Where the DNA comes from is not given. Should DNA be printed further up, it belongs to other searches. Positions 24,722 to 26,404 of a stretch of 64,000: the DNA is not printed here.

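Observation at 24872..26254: EssB-position membrane protein retains nearly all Hanks kinase catalytic residues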

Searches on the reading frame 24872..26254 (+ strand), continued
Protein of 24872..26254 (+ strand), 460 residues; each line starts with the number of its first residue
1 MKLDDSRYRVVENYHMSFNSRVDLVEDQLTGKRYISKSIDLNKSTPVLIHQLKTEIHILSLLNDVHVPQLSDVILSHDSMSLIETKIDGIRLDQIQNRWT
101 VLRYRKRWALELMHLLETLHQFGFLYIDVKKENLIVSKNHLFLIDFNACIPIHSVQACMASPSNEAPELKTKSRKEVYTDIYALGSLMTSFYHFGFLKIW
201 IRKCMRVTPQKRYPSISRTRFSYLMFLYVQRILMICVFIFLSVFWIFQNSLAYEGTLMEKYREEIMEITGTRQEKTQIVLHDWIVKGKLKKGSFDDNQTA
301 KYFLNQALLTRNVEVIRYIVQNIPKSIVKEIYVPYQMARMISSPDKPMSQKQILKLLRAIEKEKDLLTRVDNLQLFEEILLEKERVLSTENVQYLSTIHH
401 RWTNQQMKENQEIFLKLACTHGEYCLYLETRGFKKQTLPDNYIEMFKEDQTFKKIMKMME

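Call 21: search_protein_families(library=pfam, proteins=[P0064, P0065, P0071, P0077, P0083, P0094, P0112, P0114, P0124, P0136], max_evalue=0.01)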
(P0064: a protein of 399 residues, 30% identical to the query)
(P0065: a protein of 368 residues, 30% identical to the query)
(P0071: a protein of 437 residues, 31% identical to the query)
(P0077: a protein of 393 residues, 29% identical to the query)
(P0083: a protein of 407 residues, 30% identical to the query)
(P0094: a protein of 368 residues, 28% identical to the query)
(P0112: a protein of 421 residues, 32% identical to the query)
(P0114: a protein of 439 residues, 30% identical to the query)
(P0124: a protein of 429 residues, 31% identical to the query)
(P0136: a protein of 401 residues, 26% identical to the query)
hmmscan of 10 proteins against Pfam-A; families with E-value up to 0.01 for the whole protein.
P0064 (399 aa): 9 families
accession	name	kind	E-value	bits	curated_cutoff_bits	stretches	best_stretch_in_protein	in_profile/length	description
PF00069.31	Pkinase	-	2.6e-32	112.7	31.7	1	39-212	22-198/263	Protein kinase domain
PF07714.23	PK_Tyr_Ser-Thr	-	5.1e-21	75.6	23.1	1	57-205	45-198/258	Protein tyrosine and serine/threonine kinase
PF03109.22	ABC1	-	6.9e-07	29.1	22.9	1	91-162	145-216/244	ABC1 atypical kinase-like domain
PF14531.12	Kinase-like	-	3e-05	23.9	25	1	107-188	138-218/289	Kinase-like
PF01163.29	RIO1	-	3.8e-05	23.8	22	1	91-158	83-149/187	RIO domain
PF01636.29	APH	-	0.00023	21.5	23.2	1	116-161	149-198/239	Phosphotransferase enzyme family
PF06293.20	Kdo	-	0.0011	18.8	21.3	1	85-157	88-166/207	Lipopolysaccharide kinase (Kdo/WaaP) family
PF19974.5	TCAD9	-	0.0022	17.7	40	1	127-164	293-328/429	Ternary complex associated domain 9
PF01633.27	Choline_kinase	-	0.0076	16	29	0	133-158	164-189/300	Choline/ethanolamine kinase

P0065 (368 aa): 7 families
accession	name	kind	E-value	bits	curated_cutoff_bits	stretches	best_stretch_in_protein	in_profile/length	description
PF00069.31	Pkinase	-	1.4e-36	126.7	31.7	1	25-216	7-198/263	Protein kinase domain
PF07714.23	PK_Tyr_Ser-Thr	-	1.4e-18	67.5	23.1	1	43-210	31-199/258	Protein tyrosine and serine/threonine kinase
PF03109.22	ABC1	-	7.6e-06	25.7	22.9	1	91-165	144-214/244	ABC1 atypical kinase-like domain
PF01636.29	APH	-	7.4e-05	23.1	23.2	1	117-166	145-198/239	Phosphotransferase enzyme family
PF06293.20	Kdo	-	8.9e-05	22.4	21.3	1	36-162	33-166/207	Lipopolysaccharide kinase (Kdo/WaaP) family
PF14531.12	Kinase-like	-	0.0058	16.4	25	1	103-173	130-200/289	Kinase-like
PF01633.27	Choline_kinase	-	0.0096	15.7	29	0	93-165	117-191/300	Choline/ethanolamine kinase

P0071 (437 aa): 8 families
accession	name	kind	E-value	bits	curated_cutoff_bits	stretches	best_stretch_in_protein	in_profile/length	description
PF00069.31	Pkinase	-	3e-32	112.5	31.7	1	21-212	2-198/263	Protein kinase domain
PF07714.23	PK_Tyr_Ser-Thr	-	6.4e-18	65.4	23.1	1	58-205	47-198/258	Protein tyrosine and serine/threonine kinase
PF03109.22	ABC1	-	6.6e-07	29.2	22.9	1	91-162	145-216/244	ABC1 atypical kinase-like domain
PF19974.5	TCAD9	-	3e-05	23.8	40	1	118-164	284-328/429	Ternary complex associated domain 9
PF06293.20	Kdo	-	8.9e-05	22.5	21.3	1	91-157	94-166/207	Lipopolysaccharide kinase (Kdo/WaaP) family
PF01636.29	APH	-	0.0002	21.6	23.2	1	117-160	154-197/239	Phosphotransferase enzyme family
PF01163.29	RIO1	-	0.00039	20.5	22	1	91-158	83-149/187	RIO domain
PF14531.12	Kinase-like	-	0.0045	16.7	25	1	109-158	142-190/289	Kinase-like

P0077 (393 aa): 6 families
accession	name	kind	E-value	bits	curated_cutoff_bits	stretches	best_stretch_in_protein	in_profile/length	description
PF00069.31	Pkinase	-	5.7e-36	124.7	31.7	1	39-207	19-191/263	Protein kinase domain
PF07714.23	PK_Tyr_Ser-Thr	-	2.1e-22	80.1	23.1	1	40-208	26-199/258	Protein tyrosine and serine/threonine kinase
PF03109.22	ABC1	-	1.3e-06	28.2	22.9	1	88-163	141-216/244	ABC1 atypical kinase-like domain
PF01636.29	APH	-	5e-06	26.9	23.2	1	116-162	151-198/239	Phosphotransferase enzyme family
PF06293.20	Kdo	-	9.6e-06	25.6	21.3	1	88-158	90-166/207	Lipopolysaccharide kinase (Kdo/WaaP) family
PF01163.29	RIO1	-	0.00013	22.1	22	1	90-159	81-149/187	RIO domain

P0083 (407 aa): 5 families
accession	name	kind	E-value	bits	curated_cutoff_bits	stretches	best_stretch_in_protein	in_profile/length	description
PF00069.31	Pkinase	-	3.5e-34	118.8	31.7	1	37-201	19-186/263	Protein kinase domain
PF07714.23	PK_Tyr_Ser-Thr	-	2.2e-18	66.9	23.1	1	45-200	31-192/258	Protein tyrosine and serine/threonine kinase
PF03109.22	ABC1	-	2e-06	27.6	22.9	1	89-162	142-215/244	ABC1 atypical kinase-like domain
PF01636.29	APH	-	0.00033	20.9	23.2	1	112-162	148-198/239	Phosphotransferase enzyme family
PF17667.7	Pkinase_fungal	-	0.0026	17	24.1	1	114-162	284-340/387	Fungal protein kinase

P0094 (368 aa): 7 families
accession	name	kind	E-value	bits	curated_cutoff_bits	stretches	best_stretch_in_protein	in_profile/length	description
PF00069.31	Pkinase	-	1.3e-34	120.3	31.7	1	37-211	21-198/263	Protein kinase domain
PF07714.23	PK_Tyr_Ser-Thr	-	9e-19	68.2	23.1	1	44-205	32-199/258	Protein tyrosine and serine/threonine kinase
PF06293.20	Kdo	-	2.8e-05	24.1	21.3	1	68-156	72-166/207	Lipopolysaccharide kinase (Kdo/WaaP) family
PF03109.22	ABC1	-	5e-05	23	22.9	1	90-160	145-215/244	ABC1 atypical kinase-like domain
PF01636.29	APH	-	0.00037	20.8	23.2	0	118-160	156-198/239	Phosphotransferase enzyme family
PF01163.29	RIO1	-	0.00045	20.3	22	1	88-157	81-149/187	RIO domain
PF17667.7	Pkinase_fungal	-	0.005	16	24.1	1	97-159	276-339/387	Fungal protein kinase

P0112 (421 aa): 8 families
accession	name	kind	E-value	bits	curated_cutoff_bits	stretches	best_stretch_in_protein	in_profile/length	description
PF00069.31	Pkinase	-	2.6e-36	125.8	31.7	1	38-252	19-243/263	Protein kinase domain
PF07714.23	PK_Tyr_Ser-Thr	-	2.6e-20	73.3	23.1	1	57-205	45-198/258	Protein tyrosine and serine/threonine kinase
PF01636.29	APH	-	2.9e-07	30.9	23.2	0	69-130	51-109/239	Phosphotransferase enzyme family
PF03109.22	ABC1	-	1.1e-05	25.1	22.9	1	91-162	145-216/244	ABC1 atypical kinase-like domain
PF06293.20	Kdo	-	0.00019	21.4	21.3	1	91-157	94-166/207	Lipopolysaccharide kinase (Kdo/WaaP) family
PF01163.29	RIO1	-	0.0017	18.4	22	1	91-158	83-149/187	RIO domain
PF14531.12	Kinase-like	-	0.0025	17.6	25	1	112-184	145-214/289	Kinase-like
PF19974.5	TCAD9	-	0.0035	17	40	1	119-163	285-327/429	Ternary complex associated domain 9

P0114 (439 aa): 10 families
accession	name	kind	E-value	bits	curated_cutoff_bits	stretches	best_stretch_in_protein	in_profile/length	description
PF00069.31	Pkinase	-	1.6e-27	97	31.7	1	56-208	37-191/263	Protein kinase domain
PF07714.23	PK_Tyr_Ser-Thr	-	3.2e-16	59.8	23.1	1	53-208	38-198/258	Protein tyrosine and serine/threonine kinase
PF01636.29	APH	-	1.1e-05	25.7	23.2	1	115-163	149-197/239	Phosphotransferase enzyme family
PF06295.17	ZapG-like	-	0.00025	21.5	33.5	1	249-366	2-116/123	Z-ring associated protein G-like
PF19974.5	TCAD9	-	0.00029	20.6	40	1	121-168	284-329/429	Ternary complex associated domain 9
PF01633.27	Choline_kinase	-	0.0013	18.5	29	1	113-161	143-189/300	Choline/ethanolamine kinase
PF12725.13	DUF3810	-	0.0016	18.3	28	1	232-340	55-160/311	Protein of unknown function (DUF3810)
PF01163.29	RIO1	-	0.0029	17.7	22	1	93-161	82-149/187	RIO domain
PF06293.20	Kdo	-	0.0061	16.5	21.3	0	111-160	114-166/207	Lipopolysaccharide kinase (Kdo/WaaP) family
PF24151.2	ArlX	-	0.0069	16.3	28.7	0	248-339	2-99/229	ArlX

P0124 (429 aa): 7 families
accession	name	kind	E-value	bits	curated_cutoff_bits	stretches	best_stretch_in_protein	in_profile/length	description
PF00069.31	Pkinase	-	4.7e-32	111.9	31.7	1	39-203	20-187/263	Protein kinase domain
PF07714.23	PK_Tyr_Ser-Thr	-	6e-17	62.2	23.1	1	59-207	45-198/258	Protein tyrosine and serine/threonine kinase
PF06293.20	Kdo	-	2.6e-07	30.7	21.3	1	70-160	71-167/207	Lipopolysaccharide kinase (Kdo/WaaP) family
PF03109.22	ABC1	-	8.3e-05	22.3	22.9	1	93-164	145-216/244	ABC1 atypical kinase-like domain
PF19974.5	TCAD9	-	0.0014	18.3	40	1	119-158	283-320/429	Ternary complex associated domain 9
PF01636.29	APH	-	0.0016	18.7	23.2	0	118-164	148-199/239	Phosphotransferase enzyme family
PF02601.20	Exonuc_VII_L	-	0.0058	16.6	35.9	1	268-365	165-269/315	Exonuclease VII, large subunit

P0136 (401 aa): 7 families
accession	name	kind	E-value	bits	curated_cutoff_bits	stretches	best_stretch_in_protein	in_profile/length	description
PF00069.31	Pkinase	-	5.4e-35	121.5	31.7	1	32-208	12-193/263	Protein kinase domain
PF07714.23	PK_Tyr_Ser-Thr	-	1.6e-22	80.5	23.1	1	41-208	27-203/258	Protein tyrosine and serine/threonine kinase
PF03109.22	ABC1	-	3.2e-06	26.9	22.9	1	92-163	145-216/244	ABC1 atypical kinase-like domain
PF01636.29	APH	-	6.4e-05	23.3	23.2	1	112-162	147-198/239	Phosphotransferase enzyme family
PF06293.20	Kdo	-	0.00078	19.4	21.3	1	81-158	84-166/207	Lipopolysaccharide kinase (Kdo/WaaP) family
PF01633.27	Choline_kinase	-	0.003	17.4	29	0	135-159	165-189/300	Choline/ethanolamine kinase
PF14531.12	Kinase-like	-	0.0086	15.8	25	0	100-158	126-189/289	Kinase-like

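Call 24: predict_structure(alignment_id=A2)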
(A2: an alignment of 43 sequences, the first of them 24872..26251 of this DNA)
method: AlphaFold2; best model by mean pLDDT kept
length: 460 residues; sequences in the alignment: 43
mean_pLDDT: 94.8   pTM: 0.66
mean pLDDT of the five models: 94.8, 94.8, 94.1, 93.7, 93.5
residues with pLDDT >= 90: 425; 70-90: 24; 50-70: 8; < 50: 3
segments of 3 or more residues with pLDDT < 50: 1-3
pLDDT, mean of each block of 10 residues (from residue 1): 68 96 97 98 96 97 97 97 98 92 96 98 96 97 97 90 90 96 96 94 97 98 97 97 86 72 95 96 96 94 97 97 97 97 93 98 97 97 96 97 97 98 97 94 97 96
secondary structure, 60 per line:
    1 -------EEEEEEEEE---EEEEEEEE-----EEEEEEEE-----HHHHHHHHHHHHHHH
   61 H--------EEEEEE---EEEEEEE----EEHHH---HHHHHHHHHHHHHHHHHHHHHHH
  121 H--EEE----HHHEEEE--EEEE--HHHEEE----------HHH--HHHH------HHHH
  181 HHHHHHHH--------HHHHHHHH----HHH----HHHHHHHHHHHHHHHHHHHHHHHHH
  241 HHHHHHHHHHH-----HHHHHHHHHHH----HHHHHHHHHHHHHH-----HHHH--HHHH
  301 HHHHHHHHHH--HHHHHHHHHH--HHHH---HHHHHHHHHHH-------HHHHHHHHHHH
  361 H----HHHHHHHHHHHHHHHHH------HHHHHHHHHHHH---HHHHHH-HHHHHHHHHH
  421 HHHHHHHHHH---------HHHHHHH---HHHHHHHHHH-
elements in order: E8-16 E20-27 E33-40 H46-61 E70-75 E79-85 H98-121 E124-126 E134-137 E140-143 E149-151 H167-170 H177-188 H197-204 H216-251 H257-267 H272-285 H291-294 H297-310 H313-322 H325-328 H332-342 H350-361 H366-382 H389-400 H404-409 H411-430 H440-446 H450-459
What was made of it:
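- On Hanks-type (eukaryotic-like) Ser/Thr protein kinases, Pfam PF00069: The model shows only one short helix between alphaF and the TM helix (call 24).
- Checked: It is hydrophobic, has basic residues on its N side, and falls within helix 216-251 of an AF2 model with pLDDT 94.8 (call 24).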

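Call 28: fold_search(model_id=the predicted structure, library=pdb)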
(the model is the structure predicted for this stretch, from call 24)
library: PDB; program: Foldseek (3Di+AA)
matches with E <= 10: 2000; with E <= 0.001: 1999
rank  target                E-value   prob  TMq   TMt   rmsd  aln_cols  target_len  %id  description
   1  2pzi_B                2.6e-11  1.00  0.39  0.28  27.0       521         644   14  Crystal Structure of Protein kinase PknG from Mycobacterium tuberculosis in Complex with Tetrahydrobenzothiophene AX20 (released 2007-07-24)
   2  5fg8_A                7.7e-11  1.00  0.40  0.65   4.2       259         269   19  Drosophila CaMKII-wt in complex with a fragment of the Eag potassium channel and Mg2+/ADP (released 2016-12-28)
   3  4y0x                  9.8e-11  1.00  0.40  0.56   4.6       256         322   20  Crystal structure of the S/T protein kinase PknG from Mycobacterium tuberculosis in complex with ADP (released 2015-05-20)
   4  7ujr_A                1.3e-10  1.00  0.40  0.66   3.5       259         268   19  Cocrystal structure of human CaMKII-alpha (CAMK2A)kinase domain and GluN2B (released 2022-04-13)
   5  6c9d_B                1.5e-10  1.00  0.42  0.45   2.9       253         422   19  Crystal structure of KA1-autoinhibited MARK1 kinase (released 2018-07-11)
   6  7uis_A                1.6e-10  1.00  0.40  0.65   4.7       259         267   19  Cocrystal structure of human CaMKII-alpha (CAMK2A)kinase domain and GluN2B(S1303D) (released 2022-04-06)
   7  6c9d_A                1.8e-10  1.00  0.42  0.46   3.1       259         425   19  Crystal structure of KA1-autoinhibited MARK1 kinase (released 2018-07-11)
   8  5hu3_A                1.9e-10  1.00  0.40  0.67   4.6       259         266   18  Drosophila CaMKII-D136N in complex with a phosphorylated fragment of the Eag potassium channel and Mg2+/ADP (released 2017-02-01)
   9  7b55_B                2.0e-10  1.00  0.39  0.56  12.8       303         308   19  Crystal structure of CaMKII-actinin complex bound to MES (released 2022-06-22)
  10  8r4v_C                2.1e-10  1.00  0.41  0.58   3.2       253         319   17  Structure of Salt-inducible kinase 3 in complex with inhibitor (released 2024-03-27)
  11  5u94                  2.1e-10  1.00  0.41  0.68   3.7       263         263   16  Crystal structure of the Mycobacterium tuberculosis PASTA kinase PknB in complex with the potential theraputic kinase in (released 2017-12-20)
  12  3kk8                  2.3e-10  1.00  0.39  0.60   4.2       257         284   18  CaMKII Substrate Complex A (released 2010-02-09)
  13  5izj_B                2.5e-10  1.00  0.39  0.54   3.3       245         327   19  Complex of PKA with the bisubstrate protein kinase inhibitor ARC-1411 (released 2016-07-20)
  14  6egw_A                2.6e-10  1.00  0.42  0.56   3.6       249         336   18  Crystal Structure of the Protein-Kinase A catalytic subunit from Criteculus Griseus in complex with compounds RKp017 a (released 2018-10-10)
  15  8oku_B                2.6e-10  1.00  0.40  0.56   4.1       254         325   17  Salt-Inducible Kinase 3 in complex with an inhibitor (released 2024-01-10)
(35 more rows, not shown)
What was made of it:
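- AF2 pLDDT 94.8, and the Foldseek top 50 are all true kinases (calls 24, 28).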

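Call 37: find_related_loci(query=A3, collection=genome_contigs, flank=10000)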
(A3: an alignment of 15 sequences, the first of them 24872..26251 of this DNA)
Query A3 (460 aa) in genome_contigs; peptide patterns used: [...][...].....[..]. (x = any residue, [..] = any of these).
37 stretches matched a pattern; 18 encode a relative of the query (tblastn E <= 1e-3); 18 distinct loci.
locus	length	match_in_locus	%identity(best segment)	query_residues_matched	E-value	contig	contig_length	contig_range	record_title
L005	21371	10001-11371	41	2-458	2e-115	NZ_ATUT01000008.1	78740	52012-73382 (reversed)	Faecalicoccus pleomorphus DSM 20574 G413DRAFT_scaffold00008.8_C, whole genome shotgun sequence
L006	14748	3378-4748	40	2-458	4e-113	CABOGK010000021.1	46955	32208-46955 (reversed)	Erysipelotrichaceae bacterium isolate MGYG-HGUT-03689 genome assembly, contig: GUT_GENOME239700_21, whole genome shotgun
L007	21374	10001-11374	41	2-459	4e-107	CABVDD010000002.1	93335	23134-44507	MAG TPA_asm: uncultured Faecalicoccus sp. isolate MGYG-HGUT-04610 genome assembly, contig: GUT_GENOME284871_2, whole gen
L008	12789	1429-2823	32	8-458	1e-68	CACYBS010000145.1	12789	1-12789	MAG: Erysipelothrix rhusiopathiae isolate RUG11795 genome assembly, contig: RUG11795_asm_145, whole genome shotgun seque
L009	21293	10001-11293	32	5-442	1e-58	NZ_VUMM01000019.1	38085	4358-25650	Floccifex porci strain LKV-178-WT-2G seq19, whole genome shotgun sequence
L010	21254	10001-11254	31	6-432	8e-57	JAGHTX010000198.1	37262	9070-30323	MAG: Bacillota bacterium isolate E4_26 c_000000697331, whole genome shotgun sequence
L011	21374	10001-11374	30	1-449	4e-52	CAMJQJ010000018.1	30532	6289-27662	MAG: uncultured Faecalitalea sp. isolate SRR14812344_bin.2_metaWRAP_v1.3_MAG genome assembly, contig: ERZ12298795.186, w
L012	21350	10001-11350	29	1-450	3e-52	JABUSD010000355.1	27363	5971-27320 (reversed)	MAG: Holdemanella sp. isolate MAG4 c_000000000214, whole genome shotgun sequence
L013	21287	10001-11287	29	7-455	2e-49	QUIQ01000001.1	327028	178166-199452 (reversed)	Firmicutes bacterium AM41-11 AM41-11.Scaf1, whole genome shotgun sequence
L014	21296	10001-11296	31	7-460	1e-48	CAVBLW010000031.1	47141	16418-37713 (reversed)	Bacteroidaceae bacterium isolate SRR8978296_cleanbin_000002 genome assembly, contig: Spades_SRR8978296_contig_21, whole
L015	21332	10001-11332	29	7-458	8e-48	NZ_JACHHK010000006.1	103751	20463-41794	Catenisphaera adipataccumulans strain DSM 25799 Ga0415243_06, whole genome shotgun sequence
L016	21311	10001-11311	28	1-442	1e-45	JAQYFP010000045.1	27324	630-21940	MAG: Erysipelotrichaceae bacterium isolate SUG1822 k141_4633640, whole genome shotgun sequence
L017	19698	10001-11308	30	5-460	1e-44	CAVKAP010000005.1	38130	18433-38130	Segatella copri isolate H07683-L1_cleanbin_000013 genome assembly, contig: Spades_H07683-L1_contig_618, whole genome sho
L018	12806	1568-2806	27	7-450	3e-42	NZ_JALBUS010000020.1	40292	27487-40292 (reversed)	Absicoccus intestinalis strain Cla-KB-P134 seq20, whole genome shotgun sequence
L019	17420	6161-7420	30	6-430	2e-55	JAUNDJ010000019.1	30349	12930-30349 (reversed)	MAG: Bacillota bacterium isolate S22M_St_77 NODE_878_length_30349_cov_11.582261, whole genome shotgun sequence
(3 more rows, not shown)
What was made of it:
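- Tried and rejected: It succeeded with a 15-sequence alignment (call 37).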

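Call 75: find_encoding_contigs(protein=P0045, flank=10000, max_places=3)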
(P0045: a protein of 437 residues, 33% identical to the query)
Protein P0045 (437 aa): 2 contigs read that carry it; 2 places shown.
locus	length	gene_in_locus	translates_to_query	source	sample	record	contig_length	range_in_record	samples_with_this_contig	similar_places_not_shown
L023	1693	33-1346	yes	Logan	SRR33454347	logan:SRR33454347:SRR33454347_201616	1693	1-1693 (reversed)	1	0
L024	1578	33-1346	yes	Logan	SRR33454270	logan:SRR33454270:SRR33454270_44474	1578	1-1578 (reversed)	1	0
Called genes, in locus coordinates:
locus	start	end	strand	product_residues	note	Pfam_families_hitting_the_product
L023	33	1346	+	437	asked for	PF00069:Pkinase, PF07714:PK_Tyr_Ser-Thr, PF03109:ABC1 (faint)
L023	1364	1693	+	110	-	?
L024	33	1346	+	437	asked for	PF00069:Pkinase, PF07714:PK_Tyr_Ser-Thr, PF03109:ABC1 (faint)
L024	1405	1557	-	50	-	-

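Call 76: find_encoding_contigs(protein=P0035, flank=10000, max_places=3)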
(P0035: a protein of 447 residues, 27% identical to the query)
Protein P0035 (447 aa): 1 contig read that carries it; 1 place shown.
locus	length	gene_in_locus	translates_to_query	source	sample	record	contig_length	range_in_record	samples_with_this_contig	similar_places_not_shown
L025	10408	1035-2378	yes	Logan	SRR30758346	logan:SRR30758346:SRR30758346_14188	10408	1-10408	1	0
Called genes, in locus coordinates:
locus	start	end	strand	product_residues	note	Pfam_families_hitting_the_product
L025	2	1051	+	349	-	?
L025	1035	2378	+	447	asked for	PF00069:Pkinase, PF07714:PK_Tyr_Ser-Thr (weak), PF06293:Kdo (faint)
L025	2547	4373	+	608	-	-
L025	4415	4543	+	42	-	-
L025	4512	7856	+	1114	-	PF00498:FHA, PF16697:Yop-YscD_cpl (weak), PF01580:FtsK_SpoIIIE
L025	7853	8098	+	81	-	-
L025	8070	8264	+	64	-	-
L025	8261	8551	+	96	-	PF06013:WXG100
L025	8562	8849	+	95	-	-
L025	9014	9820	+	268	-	-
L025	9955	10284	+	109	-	PF13780:DUF4176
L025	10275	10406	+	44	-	?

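Call 77: find_encoding_contigs(protein=P0056, flank=10000, max_places=2)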
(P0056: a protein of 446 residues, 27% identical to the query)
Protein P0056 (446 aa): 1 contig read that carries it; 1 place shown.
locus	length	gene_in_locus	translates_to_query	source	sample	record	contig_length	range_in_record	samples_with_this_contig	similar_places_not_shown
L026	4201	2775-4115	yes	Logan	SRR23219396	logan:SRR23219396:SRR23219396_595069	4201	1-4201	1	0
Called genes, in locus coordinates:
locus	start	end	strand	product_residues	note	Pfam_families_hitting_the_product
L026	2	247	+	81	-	?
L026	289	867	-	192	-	-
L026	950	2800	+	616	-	PF00498:FHA, PF16697:Yop-YscD_cpl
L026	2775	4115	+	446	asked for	PF00069:Pkinase, PF07714:PK_Tyr_Ser-Thr (weak)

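Call 78: find_encoding_contigs(protein=P0039, flank=10000, max_places=2)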
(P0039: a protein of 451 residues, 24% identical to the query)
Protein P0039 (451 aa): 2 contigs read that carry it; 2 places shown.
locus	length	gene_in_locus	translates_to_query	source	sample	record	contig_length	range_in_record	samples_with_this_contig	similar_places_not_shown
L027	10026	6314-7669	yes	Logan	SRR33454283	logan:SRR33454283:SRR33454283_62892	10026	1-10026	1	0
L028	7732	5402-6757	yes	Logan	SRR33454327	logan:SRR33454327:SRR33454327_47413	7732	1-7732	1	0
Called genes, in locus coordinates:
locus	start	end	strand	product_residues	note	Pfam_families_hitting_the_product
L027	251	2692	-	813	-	PF08559:Cut8 (weak)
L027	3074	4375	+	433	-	-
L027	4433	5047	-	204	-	-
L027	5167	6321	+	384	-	PF16697:Yop-YscD_cpl, PF00498:FHA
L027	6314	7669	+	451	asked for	PF00069:Pkinase, PF07714:PK_Tyr_Ser-Thr, PF14531:Kinase-like (weak)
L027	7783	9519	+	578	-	-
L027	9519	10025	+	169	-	?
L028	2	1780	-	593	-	?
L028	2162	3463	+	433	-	-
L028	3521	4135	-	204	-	-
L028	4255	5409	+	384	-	PF16697:Yop-YscD_cpl, PF00498:FHA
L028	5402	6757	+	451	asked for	PF00069:Pkinase, PF07714:PK_Tyr_Ser-Thr, PF14531:Kinase-like (weak)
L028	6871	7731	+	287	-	?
